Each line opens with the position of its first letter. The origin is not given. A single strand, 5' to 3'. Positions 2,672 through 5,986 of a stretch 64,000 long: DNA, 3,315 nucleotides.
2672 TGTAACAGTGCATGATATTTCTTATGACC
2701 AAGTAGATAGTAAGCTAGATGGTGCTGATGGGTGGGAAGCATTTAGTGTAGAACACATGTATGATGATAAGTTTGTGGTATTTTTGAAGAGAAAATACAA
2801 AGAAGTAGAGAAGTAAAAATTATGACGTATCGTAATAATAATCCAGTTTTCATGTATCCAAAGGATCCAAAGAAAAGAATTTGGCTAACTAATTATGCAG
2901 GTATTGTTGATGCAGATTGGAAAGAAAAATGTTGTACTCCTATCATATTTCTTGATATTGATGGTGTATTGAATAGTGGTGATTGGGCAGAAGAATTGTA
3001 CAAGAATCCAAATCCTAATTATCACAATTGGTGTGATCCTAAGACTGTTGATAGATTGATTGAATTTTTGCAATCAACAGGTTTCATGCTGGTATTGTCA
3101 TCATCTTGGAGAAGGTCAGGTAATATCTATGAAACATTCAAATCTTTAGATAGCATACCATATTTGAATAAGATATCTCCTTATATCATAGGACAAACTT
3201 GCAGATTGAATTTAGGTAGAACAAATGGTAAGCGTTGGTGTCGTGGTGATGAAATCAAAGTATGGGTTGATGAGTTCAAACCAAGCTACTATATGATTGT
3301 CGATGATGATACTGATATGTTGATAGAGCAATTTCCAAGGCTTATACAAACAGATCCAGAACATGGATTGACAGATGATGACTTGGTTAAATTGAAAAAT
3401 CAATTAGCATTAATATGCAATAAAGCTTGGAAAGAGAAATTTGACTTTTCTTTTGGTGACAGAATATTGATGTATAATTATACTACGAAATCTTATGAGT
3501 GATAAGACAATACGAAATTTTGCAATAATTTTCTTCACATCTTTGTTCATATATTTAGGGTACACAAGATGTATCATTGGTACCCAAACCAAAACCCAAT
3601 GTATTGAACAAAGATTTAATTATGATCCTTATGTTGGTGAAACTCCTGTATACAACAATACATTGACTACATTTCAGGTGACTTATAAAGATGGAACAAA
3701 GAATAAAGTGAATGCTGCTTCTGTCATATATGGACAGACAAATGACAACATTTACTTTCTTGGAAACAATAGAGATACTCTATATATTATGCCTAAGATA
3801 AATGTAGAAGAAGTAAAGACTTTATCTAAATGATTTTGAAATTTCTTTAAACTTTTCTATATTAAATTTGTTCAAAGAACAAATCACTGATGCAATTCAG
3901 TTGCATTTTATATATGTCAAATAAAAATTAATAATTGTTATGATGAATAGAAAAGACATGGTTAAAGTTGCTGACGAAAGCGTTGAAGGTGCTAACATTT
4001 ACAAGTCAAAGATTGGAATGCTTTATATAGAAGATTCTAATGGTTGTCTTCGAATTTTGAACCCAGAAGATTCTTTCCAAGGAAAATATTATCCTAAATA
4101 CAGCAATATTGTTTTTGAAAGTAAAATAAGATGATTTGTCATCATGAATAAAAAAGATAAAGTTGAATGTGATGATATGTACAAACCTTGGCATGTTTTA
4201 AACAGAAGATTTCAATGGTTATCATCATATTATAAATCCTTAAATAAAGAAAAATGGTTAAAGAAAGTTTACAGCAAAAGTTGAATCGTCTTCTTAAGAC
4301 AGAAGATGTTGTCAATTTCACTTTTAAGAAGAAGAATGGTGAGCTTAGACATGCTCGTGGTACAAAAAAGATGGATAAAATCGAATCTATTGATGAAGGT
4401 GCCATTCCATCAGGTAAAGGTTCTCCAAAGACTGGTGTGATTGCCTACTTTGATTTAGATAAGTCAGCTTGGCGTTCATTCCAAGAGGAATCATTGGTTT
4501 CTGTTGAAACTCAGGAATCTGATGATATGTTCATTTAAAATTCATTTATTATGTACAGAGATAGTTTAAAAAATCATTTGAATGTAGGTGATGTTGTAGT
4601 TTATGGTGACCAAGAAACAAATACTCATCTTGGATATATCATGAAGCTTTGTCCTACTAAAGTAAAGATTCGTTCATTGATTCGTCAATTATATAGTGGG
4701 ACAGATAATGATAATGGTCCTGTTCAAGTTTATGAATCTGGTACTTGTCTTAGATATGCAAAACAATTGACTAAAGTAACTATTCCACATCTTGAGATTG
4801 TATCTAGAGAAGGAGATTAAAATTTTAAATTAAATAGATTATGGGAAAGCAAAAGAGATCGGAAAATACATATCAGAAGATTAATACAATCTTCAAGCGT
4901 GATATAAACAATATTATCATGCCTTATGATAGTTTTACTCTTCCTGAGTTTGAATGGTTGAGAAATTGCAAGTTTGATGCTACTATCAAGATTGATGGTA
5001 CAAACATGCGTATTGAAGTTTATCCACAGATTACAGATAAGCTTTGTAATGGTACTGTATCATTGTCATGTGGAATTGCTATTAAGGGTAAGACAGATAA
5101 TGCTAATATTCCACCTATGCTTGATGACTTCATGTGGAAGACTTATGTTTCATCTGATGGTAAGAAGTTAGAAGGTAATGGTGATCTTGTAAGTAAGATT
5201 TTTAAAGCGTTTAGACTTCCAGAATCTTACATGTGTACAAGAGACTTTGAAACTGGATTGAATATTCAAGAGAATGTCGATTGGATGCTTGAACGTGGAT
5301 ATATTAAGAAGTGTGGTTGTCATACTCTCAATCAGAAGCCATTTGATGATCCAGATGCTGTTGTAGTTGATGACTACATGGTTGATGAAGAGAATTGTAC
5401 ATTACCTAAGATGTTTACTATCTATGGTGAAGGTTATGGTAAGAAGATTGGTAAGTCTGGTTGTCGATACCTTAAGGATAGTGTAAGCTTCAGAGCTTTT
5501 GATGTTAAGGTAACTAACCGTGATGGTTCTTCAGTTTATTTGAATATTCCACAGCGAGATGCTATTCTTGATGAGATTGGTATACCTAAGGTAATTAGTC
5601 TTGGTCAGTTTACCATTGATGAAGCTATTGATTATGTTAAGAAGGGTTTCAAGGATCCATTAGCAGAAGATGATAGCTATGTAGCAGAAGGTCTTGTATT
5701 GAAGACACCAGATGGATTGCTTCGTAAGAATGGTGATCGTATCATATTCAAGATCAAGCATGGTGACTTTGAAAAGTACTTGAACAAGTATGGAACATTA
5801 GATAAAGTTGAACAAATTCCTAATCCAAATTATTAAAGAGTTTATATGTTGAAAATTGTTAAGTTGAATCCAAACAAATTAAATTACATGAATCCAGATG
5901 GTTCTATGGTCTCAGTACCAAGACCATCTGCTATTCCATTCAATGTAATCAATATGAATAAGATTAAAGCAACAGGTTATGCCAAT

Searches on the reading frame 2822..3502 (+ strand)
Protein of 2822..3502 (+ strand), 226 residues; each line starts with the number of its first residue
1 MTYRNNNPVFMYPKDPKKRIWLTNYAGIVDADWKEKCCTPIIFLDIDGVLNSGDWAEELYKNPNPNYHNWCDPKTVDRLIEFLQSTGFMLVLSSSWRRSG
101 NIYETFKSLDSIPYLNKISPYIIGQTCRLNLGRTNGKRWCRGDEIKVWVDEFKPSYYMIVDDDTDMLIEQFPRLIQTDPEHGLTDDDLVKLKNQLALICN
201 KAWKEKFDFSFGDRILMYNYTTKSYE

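Call 51: search_protein_families(library=pfam, max_evalue=0.001, proteins=[window:2822-3502:+])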
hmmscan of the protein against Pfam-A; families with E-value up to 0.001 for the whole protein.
window:2822-3502:+ (226 aa): 1 family
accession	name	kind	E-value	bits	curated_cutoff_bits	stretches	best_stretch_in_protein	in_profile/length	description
PF18143.6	HAD_SAK_2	-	9.1e-24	84.8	27.5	1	41-187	1-138/139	HAD domain in Swiss Army Knife RNA repair proteins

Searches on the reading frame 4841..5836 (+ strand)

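Call 51: search_protein_families(library=pfam, max_evalue=0.001, proteins=[window:4841-5836:+])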
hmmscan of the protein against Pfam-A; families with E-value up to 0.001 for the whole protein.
window:4841-5836:+ (331 aa): 1 family
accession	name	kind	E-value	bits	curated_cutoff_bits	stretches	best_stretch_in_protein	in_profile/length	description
PF09414.15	RNA_ligase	-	3e-14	54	27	1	47-306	5-171/171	RNA ligase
